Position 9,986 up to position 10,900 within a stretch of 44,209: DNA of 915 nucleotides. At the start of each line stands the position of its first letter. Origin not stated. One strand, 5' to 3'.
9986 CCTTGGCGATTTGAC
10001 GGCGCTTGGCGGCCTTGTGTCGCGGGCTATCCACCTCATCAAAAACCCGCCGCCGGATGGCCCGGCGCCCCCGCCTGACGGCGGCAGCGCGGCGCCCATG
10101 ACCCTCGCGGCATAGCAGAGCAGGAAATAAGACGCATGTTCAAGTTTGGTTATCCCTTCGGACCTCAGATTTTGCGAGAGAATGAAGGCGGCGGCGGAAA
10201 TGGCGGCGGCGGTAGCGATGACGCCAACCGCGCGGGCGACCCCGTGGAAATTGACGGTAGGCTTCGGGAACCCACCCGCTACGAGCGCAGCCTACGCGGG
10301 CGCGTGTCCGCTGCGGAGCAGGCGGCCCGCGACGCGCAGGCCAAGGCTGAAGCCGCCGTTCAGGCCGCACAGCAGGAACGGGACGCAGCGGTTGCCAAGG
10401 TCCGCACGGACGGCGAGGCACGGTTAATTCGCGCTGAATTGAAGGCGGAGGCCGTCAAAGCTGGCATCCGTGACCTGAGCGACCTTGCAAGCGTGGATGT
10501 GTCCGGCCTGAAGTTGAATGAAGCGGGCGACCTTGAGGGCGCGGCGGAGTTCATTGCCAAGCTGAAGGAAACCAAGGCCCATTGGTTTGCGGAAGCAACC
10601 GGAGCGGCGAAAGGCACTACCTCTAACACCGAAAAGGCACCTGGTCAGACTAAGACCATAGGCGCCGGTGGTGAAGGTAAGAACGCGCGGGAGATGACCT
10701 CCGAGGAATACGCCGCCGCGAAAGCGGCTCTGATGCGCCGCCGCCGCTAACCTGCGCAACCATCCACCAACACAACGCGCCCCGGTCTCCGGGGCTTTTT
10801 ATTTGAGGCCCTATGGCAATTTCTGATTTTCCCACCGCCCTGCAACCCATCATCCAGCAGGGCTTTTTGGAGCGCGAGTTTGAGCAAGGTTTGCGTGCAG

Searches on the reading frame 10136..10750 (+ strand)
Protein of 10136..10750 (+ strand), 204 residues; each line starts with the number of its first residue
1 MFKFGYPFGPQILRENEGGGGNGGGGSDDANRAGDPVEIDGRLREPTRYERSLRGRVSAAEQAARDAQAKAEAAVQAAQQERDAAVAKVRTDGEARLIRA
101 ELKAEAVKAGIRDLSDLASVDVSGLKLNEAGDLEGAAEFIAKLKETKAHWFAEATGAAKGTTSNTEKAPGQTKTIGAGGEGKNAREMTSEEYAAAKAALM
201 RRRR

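Call 95: search_protein_families(library=pfam, max_evalue=0.001, proteins=[window:10136-10750:+])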
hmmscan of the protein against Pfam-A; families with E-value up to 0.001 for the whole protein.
window:10136-10750:+ (204 aa): 1 family
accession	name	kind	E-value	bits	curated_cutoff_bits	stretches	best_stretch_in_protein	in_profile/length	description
PF06810.17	Phage_scaffold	-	2.1e-10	41.3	35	1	66-168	64-166/170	Phage capsid assembly scaffolding protein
